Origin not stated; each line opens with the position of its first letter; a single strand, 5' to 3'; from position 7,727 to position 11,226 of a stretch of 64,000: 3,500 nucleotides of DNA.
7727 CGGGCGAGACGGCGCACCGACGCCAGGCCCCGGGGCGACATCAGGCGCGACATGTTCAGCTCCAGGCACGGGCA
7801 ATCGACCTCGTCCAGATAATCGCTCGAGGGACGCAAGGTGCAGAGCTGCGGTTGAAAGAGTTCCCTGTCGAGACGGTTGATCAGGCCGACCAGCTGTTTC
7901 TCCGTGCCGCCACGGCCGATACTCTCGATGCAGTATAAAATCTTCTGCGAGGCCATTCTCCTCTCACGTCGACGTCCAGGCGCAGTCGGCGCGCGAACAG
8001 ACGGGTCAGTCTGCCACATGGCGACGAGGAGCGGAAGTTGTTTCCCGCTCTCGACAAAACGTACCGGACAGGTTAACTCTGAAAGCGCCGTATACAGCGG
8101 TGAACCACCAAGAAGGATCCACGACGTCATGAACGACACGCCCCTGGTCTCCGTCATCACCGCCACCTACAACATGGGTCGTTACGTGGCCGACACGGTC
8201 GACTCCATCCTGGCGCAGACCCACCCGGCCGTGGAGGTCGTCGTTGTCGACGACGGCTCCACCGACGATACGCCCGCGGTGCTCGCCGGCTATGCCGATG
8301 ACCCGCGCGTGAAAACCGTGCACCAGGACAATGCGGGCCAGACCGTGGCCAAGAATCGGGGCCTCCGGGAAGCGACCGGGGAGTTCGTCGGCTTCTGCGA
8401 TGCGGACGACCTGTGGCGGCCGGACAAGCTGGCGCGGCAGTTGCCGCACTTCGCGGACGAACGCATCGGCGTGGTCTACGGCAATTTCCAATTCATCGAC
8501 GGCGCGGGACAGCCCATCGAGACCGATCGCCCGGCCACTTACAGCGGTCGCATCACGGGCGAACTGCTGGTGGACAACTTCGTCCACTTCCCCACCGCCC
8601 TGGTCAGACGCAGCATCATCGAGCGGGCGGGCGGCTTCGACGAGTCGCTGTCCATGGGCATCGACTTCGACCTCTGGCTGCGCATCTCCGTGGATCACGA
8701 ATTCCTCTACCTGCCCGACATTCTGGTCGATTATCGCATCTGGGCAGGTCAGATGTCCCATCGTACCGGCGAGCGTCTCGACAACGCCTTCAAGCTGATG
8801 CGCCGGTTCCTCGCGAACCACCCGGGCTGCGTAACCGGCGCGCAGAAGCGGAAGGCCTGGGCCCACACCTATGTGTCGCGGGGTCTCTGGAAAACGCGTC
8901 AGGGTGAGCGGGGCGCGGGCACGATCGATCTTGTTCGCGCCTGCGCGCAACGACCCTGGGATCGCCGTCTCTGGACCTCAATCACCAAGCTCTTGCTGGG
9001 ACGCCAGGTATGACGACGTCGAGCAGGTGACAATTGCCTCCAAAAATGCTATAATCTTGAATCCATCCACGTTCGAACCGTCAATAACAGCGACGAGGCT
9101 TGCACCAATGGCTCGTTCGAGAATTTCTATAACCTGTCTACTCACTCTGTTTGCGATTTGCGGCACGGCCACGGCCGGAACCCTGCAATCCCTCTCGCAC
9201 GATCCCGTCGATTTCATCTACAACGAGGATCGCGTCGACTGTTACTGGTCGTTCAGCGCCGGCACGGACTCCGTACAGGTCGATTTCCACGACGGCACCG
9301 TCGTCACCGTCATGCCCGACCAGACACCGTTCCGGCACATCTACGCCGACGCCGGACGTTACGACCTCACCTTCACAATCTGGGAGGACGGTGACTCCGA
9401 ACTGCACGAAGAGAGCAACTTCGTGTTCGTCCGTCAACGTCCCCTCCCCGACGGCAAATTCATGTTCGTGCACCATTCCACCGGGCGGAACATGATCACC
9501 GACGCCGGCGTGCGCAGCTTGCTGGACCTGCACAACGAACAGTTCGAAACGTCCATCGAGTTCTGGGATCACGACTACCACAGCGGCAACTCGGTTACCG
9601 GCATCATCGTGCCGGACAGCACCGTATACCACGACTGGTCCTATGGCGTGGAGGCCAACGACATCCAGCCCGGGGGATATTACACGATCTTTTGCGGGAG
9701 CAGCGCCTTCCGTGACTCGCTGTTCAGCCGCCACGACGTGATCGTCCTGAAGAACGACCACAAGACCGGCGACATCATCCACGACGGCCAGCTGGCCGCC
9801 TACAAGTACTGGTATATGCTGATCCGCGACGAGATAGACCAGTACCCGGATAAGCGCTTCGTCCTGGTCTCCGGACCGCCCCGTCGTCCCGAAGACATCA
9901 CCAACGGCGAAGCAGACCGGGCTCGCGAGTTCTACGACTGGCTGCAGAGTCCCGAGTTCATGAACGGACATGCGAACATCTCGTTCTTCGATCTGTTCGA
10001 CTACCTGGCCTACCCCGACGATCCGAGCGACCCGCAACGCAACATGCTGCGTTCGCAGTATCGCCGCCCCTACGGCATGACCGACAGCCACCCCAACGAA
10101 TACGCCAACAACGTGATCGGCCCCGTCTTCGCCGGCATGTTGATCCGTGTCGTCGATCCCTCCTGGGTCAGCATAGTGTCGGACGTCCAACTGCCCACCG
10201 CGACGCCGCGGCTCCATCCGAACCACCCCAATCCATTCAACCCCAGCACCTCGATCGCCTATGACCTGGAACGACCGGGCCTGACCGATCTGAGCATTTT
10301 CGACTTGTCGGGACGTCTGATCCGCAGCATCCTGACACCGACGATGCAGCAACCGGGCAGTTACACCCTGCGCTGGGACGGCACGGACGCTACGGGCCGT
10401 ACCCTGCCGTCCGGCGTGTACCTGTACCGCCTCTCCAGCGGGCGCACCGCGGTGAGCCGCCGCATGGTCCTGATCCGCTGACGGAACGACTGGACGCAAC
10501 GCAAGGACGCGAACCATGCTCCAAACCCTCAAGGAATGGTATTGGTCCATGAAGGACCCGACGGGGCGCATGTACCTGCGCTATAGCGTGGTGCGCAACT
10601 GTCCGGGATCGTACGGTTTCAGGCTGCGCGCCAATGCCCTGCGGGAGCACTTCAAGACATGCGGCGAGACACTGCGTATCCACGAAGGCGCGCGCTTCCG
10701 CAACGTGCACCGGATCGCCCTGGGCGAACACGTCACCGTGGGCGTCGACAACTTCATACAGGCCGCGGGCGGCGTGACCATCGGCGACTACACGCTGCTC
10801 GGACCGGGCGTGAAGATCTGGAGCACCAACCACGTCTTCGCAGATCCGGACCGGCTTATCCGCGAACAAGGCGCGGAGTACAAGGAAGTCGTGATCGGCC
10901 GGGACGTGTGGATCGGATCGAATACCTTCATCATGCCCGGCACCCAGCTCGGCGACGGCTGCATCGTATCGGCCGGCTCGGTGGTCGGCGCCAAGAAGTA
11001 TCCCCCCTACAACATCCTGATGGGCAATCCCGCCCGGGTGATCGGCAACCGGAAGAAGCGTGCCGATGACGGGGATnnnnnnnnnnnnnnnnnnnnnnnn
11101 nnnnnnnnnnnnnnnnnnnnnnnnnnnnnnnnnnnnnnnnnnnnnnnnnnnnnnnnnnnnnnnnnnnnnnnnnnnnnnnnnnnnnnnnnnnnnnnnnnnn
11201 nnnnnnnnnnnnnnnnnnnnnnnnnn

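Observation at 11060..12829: WbdD-like methyltransferase-kinase fusion inside the polysaccharide locus (possible chain-end capping enzyme)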

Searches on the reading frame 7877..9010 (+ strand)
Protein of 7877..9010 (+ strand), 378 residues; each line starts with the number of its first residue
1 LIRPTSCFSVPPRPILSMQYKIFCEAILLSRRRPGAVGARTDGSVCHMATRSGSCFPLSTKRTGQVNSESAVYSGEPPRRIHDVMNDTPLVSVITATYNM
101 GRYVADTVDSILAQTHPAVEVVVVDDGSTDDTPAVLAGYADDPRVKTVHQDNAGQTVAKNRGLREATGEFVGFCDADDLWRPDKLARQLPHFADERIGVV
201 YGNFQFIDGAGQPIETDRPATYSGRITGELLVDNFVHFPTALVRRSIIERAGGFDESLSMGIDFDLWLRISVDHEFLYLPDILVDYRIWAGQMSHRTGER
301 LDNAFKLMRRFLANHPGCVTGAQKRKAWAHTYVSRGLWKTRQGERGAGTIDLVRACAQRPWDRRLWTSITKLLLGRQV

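Call 14: search_protein_families(library=pfam, proteins=[window:7877-9010:+], max_evalue=0.001)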
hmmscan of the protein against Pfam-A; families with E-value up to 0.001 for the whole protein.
window:7877-9010:+ (378 aa): 3 families
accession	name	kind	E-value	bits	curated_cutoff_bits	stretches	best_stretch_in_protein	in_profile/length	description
PF00535.33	Glycos_transf_2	-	9e-36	123.8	23.3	1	92-249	1-165/168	Glycosyl transferase family 2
PF10111.15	Glyco_tranf_2_2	-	6.9e-24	85.2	27.3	1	97-313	7-233/276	Glycosyltransferase like family 2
PF13641.12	Glyco_tranf_2_3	-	4.9e-19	69.7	27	1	91-310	3-226/230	Glycosyltransferase like family 2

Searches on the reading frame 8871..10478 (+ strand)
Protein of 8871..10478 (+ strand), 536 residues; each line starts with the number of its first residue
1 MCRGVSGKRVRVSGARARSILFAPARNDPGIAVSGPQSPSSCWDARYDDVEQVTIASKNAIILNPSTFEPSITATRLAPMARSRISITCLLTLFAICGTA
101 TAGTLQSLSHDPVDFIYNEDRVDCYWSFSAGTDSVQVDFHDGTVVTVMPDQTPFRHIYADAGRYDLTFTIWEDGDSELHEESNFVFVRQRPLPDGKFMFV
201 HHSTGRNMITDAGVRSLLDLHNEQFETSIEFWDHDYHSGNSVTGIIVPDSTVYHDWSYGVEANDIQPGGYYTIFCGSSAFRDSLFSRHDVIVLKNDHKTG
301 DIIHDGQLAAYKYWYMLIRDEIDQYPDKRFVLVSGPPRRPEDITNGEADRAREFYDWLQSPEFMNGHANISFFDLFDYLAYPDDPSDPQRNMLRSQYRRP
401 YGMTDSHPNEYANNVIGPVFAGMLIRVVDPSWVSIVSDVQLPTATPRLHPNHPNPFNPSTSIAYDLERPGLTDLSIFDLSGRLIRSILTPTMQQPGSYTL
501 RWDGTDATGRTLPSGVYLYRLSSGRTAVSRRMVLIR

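Call 14: search_protein_families(library=pfam, proteins=[window:8871-10478:+], max_evalue=0.001)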
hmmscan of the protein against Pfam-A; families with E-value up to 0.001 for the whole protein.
window:8871-10478:+ (536 aa): 3 families
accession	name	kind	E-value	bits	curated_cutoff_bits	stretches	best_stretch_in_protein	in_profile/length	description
PF13860.13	FlgD_ig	-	4.5e-08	33.4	27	1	473-523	26-75/79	FlgD Ig-like domain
PF00801.26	PKD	-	0.0002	21.7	23.5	0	120-173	28-68/80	PKD domain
PF18911.6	PKD_4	-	0.00065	20.1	27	0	132-177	34-75/85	PKD domain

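Call 41: search_protein_families(library=ncbifam, proteins=[window:8871-10478:+], max_evalue=0.01)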
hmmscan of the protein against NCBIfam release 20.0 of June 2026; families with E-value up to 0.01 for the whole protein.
window:8871-10478:+ (536 aa): 8 families
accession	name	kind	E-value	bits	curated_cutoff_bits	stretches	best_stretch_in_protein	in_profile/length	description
NF033707.1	T9SS_sortase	equivalog_domain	3.6e-08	31.5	420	1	450-522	1000-1076/1095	type IX secretion system sortase PorU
TIGR04183.1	Por_Secre_tail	domain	1.1e-06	28.5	23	1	453-533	3-70/72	T9SS type A sorting domain-containing protein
NF053608.1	Lsa66_OmpA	equivalog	2.8e-05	22.8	700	1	477-523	184-228/581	fibronectin-binding adhesin Lsa66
NF005176.1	PRK06655.1-1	equivalog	0.00079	19.4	230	1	474-522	101-148/197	flagellar hook assembly protein FlgD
NF009276.0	PRK12633.1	equivalog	0.0024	17.6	383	1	460-523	118-181/234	flagellar basal body rod modification protein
NF052323.1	T9SSA_dep_M6i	equivalog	0.0035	15.3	600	1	451-521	960-1024/1043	T9SS-dependent M6-like inactivated metalloprotease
NF009277.0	PRK12634.1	equivalog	0.004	17.3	333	1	470-518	122-169/221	flagellar basal body rod modification protein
NF009453.0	PRK12813.1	equivalog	0.0086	15.6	264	0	494-523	144-173/223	flagellar basal body rod modification protein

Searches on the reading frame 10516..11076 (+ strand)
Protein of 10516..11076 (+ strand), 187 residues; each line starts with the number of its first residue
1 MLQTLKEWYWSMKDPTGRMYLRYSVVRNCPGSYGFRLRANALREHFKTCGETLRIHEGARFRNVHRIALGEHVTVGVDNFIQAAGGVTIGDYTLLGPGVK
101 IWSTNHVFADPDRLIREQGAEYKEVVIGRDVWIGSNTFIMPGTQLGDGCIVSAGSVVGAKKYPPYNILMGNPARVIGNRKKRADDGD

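Call 14: search_protein_families(library=pfam, proteins=[window:10516-11076:+], max_evalue=0.001)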
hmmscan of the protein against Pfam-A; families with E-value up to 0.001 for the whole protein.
window:10516-11076:+ (187 aa): 2 families
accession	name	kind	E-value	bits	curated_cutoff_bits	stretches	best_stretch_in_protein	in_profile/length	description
PF00132.30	Hexapep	-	4.3e-15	55.1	27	1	125-158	2-35/36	Bacterial transferase hexapeptide (six repeats)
PF14602.12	Hexapep_2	-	6.6e-10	39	27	1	125-159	2-34/34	Hexapeptide repeat of succinyl-transferase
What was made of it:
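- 10516..11079 (+): Upstream hexapeptide-repeat O-acetyltransferase (WbbJ/WcaF/Maa-like). Its 3' end overlaps the start of the target, so it is a translationally coupled partner gene. Pfam Hexapep at 4.3e-15 (call 14).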

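Call 41: search_protein_families(library=ncbifam, proteins=[window:10516-11076:+], max_evalue=0.01)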
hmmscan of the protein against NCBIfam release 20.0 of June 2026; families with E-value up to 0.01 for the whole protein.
window:10516-11076:+ (187 aa): 45 families (the best 25 are shown)
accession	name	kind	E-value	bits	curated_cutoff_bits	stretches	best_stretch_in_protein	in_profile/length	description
NF007240.0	PRK09677.1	equivalog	1.2e-19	70.6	243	1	48-181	51-186/192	putative lipopolysaccharide biosynthesis O-acetyl transferase WbbJ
NF007499.0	PRK10092.1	equivalog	3.7e-19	69.2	314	1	37-176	45-180/183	maltose O-acetyltransferase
NF007076.0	PRK09527.1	equivalog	1.8e-17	63.4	347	1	37-182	46-188/203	galactoside O-acetyltransferase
NF007797.0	PRK10502.1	subfamily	2.5e-17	63.1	192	1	35-181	41-181/183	WcaF family extracellular polysaccharide biosynthesis acetyltransferase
TIGR03308.1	phn_thr-fam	hypoth_equivalog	4.5e-16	59.3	201.65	1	122-179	106-162/204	phosphonate metabolim protein, transferase hexapeptide repeat family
NF000311.1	Vat_ABCDEFH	equivalog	1.3e-15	57.5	300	1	124-180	110-165/201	Vat family streptogramin A O-acetyltransferase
NF000490.1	chloram_CatB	equivalog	3.5e-14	52.6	350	1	124-180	110-165/210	type B chloramphenicol O-acetyltransferase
NF058585.1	HptprglPActTf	PfamEq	4.9e-14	52.3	300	1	123-183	105-164/172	heptaprenylglyceryl phosphate O-acetyltransferase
TIGR04008.1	WcaF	equivalog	1.6e-13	50.9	326.3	1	35-179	40-178/180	colanic acid biosynthesis acetyltransferase WcaF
NF033468.1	stregram_VatI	exception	3.4e-13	49.8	415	1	124-179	112-166/208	streptogramin A O-acetyltransferase Vat(I)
NF000111.1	stregram_VatD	exception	2.1e-12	47.2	400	1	124-179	113-167/209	streptogramin A O-acetyltransferase Vat(D)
TIGR03570.1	NeuD_NnaD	subfamily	2.1e-12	47.1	160.8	1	124-174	153-202/202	NeuD/PglB/VioB family sugar acetyltransferase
NF000101.1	stregram_VatA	exception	5.5e-12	45.8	450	1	124-179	118-172/219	streptogramin A O-acetyltransferase Vat(A)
NF000097.1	stregram_VatC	exception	1.3e-11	44.8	425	1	124-179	118-172/212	streptogramin A O-acetyltransferase Vat(C)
NF000147.1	stregram_VatF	exception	1.5e-11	44.2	400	1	124-179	120-174/221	streptogramin A O-acetyltransferase Vat(F)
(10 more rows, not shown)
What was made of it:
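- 10516..11079 (+): Best NCBIfam similarities are WbbJ, maltose and galactoside O-acetyltransferases and WcaF (call 41).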
